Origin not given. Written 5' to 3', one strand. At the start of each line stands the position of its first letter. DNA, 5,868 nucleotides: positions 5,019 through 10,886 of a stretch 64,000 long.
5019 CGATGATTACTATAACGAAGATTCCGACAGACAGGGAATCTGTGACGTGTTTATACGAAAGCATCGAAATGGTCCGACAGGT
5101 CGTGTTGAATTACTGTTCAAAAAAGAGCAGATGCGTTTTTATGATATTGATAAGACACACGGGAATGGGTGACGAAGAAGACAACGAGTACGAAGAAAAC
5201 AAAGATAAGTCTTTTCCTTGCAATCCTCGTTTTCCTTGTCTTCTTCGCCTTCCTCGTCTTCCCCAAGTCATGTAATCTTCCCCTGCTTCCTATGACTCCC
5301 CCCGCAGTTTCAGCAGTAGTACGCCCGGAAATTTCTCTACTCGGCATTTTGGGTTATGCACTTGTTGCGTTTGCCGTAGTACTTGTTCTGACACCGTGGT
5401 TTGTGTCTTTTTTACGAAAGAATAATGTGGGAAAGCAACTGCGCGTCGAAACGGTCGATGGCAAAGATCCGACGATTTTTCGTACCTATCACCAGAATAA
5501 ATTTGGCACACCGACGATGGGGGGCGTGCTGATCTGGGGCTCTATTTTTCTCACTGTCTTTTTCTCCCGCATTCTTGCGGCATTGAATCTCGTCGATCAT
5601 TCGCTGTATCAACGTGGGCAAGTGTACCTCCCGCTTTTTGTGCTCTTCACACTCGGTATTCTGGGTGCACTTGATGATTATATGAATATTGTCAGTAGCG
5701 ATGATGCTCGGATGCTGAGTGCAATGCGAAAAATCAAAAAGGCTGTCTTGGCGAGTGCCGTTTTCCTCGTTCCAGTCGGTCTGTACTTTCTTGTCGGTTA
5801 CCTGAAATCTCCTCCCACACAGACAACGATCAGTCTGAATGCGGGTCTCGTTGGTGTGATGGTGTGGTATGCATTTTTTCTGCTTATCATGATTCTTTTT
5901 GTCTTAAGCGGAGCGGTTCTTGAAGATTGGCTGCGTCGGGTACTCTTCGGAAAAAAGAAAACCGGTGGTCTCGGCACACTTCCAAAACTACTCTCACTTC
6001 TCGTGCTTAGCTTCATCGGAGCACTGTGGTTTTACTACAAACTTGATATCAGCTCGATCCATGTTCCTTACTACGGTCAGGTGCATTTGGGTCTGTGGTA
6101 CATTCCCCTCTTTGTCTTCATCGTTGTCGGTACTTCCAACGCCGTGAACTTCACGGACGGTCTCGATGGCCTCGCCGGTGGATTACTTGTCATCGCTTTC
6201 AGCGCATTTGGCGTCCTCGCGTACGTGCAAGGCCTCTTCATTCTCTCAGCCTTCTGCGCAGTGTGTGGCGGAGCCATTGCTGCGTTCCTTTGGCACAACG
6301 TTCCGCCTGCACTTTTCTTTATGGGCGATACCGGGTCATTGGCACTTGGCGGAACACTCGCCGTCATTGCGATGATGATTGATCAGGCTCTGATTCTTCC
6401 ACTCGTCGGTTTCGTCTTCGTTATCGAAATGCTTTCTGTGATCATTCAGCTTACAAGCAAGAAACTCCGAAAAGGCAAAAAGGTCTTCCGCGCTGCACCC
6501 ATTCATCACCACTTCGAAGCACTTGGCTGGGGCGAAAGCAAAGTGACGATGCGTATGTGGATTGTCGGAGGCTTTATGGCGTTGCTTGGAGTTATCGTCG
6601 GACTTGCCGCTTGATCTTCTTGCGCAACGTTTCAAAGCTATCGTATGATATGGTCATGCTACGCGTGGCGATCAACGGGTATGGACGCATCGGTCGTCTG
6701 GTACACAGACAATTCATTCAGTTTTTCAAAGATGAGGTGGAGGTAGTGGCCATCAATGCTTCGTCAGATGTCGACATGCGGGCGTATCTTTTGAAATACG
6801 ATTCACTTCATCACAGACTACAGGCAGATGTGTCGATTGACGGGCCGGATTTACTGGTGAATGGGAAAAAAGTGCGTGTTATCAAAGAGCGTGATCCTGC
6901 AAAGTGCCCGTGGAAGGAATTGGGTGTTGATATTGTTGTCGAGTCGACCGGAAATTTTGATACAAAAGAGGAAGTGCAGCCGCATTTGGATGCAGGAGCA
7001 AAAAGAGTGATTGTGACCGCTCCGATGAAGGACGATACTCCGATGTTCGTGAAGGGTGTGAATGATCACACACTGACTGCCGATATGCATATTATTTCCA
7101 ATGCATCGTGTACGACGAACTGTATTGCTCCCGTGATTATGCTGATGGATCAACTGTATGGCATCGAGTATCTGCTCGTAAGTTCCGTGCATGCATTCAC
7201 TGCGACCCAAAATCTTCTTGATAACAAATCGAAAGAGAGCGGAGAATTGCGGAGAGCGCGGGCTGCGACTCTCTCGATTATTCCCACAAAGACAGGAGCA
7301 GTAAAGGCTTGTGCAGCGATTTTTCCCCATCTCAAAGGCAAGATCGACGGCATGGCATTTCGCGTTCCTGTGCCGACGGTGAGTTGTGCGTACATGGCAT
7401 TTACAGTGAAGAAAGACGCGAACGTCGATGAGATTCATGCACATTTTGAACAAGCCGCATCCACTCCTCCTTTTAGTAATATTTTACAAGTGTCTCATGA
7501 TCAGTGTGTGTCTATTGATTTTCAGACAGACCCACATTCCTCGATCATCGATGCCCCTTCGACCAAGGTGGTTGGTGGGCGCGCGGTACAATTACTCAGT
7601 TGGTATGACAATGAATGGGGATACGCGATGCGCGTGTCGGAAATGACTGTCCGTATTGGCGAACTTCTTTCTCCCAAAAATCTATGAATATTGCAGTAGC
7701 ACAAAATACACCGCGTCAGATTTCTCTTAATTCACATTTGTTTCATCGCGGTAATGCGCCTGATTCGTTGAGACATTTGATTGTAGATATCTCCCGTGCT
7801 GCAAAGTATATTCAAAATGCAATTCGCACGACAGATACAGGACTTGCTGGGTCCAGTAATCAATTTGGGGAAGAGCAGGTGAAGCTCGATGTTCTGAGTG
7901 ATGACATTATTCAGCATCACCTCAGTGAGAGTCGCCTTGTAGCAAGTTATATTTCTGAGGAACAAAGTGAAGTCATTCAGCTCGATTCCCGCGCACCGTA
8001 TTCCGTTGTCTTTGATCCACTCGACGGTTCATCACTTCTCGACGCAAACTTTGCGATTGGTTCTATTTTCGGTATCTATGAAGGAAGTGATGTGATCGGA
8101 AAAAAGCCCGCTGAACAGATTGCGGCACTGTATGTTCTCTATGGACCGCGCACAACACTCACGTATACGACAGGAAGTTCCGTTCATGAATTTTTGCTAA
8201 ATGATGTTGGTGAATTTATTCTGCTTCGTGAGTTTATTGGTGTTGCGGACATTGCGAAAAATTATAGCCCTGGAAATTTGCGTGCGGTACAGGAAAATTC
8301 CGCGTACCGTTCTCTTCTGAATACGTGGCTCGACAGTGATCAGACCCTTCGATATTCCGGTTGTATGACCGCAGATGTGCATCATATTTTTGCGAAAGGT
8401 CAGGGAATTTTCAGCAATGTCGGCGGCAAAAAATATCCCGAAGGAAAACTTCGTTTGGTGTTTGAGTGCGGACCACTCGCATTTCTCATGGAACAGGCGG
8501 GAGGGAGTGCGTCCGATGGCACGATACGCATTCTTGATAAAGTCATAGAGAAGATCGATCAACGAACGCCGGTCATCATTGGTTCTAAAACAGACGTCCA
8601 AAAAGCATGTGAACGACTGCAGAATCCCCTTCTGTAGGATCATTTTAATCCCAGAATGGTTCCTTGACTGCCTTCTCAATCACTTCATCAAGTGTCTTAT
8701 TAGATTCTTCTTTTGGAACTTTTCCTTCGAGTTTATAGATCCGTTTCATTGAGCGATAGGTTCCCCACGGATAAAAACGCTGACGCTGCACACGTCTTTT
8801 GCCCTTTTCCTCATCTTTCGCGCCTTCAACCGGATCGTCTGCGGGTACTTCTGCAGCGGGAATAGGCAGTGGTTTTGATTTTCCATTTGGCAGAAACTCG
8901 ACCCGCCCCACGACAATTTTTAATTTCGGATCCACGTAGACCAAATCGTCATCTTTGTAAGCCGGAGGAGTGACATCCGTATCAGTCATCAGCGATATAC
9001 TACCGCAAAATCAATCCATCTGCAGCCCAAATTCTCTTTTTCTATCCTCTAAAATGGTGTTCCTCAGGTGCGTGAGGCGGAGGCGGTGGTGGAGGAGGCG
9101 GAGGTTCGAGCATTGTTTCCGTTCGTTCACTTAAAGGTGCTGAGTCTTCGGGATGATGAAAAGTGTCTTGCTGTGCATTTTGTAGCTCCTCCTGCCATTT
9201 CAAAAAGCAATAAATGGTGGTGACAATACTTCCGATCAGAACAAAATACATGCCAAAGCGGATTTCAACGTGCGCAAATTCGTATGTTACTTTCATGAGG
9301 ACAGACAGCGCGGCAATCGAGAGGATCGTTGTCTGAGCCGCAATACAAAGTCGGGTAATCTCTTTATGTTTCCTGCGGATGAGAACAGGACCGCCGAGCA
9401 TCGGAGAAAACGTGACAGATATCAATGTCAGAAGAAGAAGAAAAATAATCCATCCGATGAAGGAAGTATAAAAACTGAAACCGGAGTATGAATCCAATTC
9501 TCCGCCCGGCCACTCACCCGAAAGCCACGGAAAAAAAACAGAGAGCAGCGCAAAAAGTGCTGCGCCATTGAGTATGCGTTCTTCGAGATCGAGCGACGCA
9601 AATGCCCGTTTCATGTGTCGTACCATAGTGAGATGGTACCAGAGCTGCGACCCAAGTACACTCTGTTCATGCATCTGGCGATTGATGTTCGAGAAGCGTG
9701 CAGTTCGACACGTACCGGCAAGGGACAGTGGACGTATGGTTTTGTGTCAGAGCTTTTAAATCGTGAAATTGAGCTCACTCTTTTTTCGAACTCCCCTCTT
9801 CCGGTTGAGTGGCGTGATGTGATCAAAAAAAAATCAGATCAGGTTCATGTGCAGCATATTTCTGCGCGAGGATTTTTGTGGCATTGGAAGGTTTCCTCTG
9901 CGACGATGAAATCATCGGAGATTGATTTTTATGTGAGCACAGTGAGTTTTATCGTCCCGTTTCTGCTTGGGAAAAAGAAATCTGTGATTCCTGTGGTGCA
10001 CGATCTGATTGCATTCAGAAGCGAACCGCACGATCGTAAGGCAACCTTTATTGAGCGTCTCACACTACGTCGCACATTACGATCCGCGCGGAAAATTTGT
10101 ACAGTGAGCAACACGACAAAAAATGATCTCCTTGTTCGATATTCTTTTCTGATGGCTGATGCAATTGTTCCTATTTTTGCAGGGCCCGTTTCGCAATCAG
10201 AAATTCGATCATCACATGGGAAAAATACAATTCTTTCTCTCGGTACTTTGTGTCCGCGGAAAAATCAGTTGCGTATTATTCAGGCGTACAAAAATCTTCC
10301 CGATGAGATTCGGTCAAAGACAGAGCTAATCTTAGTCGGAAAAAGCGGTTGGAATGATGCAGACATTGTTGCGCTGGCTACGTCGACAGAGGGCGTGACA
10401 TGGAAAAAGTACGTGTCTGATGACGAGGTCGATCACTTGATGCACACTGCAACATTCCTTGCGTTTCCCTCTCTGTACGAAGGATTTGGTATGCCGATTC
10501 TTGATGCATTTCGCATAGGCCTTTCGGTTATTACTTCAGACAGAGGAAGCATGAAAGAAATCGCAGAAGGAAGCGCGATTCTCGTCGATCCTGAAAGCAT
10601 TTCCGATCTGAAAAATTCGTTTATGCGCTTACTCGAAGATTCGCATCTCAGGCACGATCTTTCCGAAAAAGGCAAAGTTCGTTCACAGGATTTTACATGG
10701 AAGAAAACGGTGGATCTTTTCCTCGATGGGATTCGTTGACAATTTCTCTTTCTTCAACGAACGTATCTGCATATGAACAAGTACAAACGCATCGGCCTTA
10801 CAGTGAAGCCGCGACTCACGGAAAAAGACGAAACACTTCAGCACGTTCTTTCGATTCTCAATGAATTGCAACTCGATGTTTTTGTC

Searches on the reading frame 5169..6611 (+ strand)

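Call 90: search_protein_families(library=pfam, proteins=[window:5169-6611:+], max_evalue=0.00001)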
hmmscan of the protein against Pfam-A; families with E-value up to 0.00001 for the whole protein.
window:5169-6611:+ (481 aa): 1 family
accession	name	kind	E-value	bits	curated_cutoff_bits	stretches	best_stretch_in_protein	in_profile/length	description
PF00953.26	Glycos_transf_4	-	1.3e-28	100.4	27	1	238-404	4-159/160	Glycosyl transferase family 4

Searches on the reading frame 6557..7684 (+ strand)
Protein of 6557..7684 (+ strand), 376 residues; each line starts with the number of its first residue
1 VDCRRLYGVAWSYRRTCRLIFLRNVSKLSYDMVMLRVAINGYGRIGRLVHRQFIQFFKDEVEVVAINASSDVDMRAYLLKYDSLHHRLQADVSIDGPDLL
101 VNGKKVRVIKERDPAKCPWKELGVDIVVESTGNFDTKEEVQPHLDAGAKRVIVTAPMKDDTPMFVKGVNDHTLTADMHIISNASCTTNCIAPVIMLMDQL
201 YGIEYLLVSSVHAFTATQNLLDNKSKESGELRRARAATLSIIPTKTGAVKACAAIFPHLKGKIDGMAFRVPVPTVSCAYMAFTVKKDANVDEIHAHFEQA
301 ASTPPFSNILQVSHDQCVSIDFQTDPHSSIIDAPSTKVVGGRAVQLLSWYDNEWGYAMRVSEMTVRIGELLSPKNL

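Call 106: search_protein_families(library=pfam, proteins=[window:6557-7684:+], max_evalue=0.0001)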
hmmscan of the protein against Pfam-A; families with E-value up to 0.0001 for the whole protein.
window:6557-7684:+ (376 aa): 2 families
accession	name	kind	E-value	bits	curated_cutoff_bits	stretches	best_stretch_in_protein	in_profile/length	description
PF02800.25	Gp_dh_C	-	1.7e-46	158.1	24.4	1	190-350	1-158/158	Glyceraldehyde 3-phosphate dehydrogenase, C-terminal domain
PF00044.30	Gp_dh_N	-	2.6e-35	121.2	31.7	1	36-136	2-100/101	Glyceraldehyde 3-phosphate dehydrogenase, NAD binding domain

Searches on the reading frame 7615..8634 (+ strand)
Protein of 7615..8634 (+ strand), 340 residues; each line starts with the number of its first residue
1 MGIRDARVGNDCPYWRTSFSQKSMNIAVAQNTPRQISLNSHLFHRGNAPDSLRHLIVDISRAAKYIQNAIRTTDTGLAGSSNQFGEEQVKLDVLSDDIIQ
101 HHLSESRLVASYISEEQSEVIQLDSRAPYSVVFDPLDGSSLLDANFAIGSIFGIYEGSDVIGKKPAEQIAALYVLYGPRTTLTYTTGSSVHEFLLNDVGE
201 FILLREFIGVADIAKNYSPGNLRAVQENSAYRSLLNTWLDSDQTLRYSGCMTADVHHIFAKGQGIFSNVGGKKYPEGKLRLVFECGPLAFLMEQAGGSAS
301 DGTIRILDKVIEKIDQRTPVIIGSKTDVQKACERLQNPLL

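Call 106: search_protein_families(library=pfam, proteins=[window:7615-8634:+], max_evalue=0.0001)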
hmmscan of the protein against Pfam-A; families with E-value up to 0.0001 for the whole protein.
window:7615-8634:+ (340 aa): 2 families
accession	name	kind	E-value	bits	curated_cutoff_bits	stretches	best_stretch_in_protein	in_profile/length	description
PF00316.25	FBPase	-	4.3e-43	147.6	34.8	1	47-205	16-190/191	Fructose-1-6-bisphosphatase, N-terminal domain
PF18913.5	FBPase_C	-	6.8e-39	133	27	1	214-332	5-123/127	Fructose-1-6-bisphosphatase, C-terminal domain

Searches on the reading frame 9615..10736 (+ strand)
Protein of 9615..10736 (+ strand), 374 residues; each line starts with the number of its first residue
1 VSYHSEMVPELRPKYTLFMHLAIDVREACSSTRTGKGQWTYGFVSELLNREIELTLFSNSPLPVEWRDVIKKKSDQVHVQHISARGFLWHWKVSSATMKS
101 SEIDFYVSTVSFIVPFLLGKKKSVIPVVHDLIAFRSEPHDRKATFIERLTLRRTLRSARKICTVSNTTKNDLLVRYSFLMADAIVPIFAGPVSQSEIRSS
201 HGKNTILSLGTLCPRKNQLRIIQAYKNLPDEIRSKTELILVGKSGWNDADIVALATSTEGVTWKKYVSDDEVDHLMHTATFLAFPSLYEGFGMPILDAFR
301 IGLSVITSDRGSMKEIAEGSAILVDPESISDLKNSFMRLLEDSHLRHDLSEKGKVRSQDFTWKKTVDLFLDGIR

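Call 106: search_protein_families(library=pfam, proteins=[window:9615-10736:+], max_evalue=0.0001)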
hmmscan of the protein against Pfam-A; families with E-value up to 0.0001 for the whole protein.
window:9615-10736:+ (374 aa): 3 families
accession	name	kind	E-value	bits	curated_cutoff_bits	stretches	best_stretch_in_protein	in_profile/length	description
PF00534.26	Glycos_transf_1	-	4.7e-28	98.3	26.4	1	198-354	10-170/172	Glycosyl transferases group 1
PF13692.12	Glyco_trans_1_4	-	7.9e-20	72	27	1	204-342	2-142/142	Glycosyl transferases group 1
PF20706.3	GT4-conflict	-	9.2e-06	25.3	26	1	184-310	177-313/385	Family 4 Glycosyltransferase in conflict systems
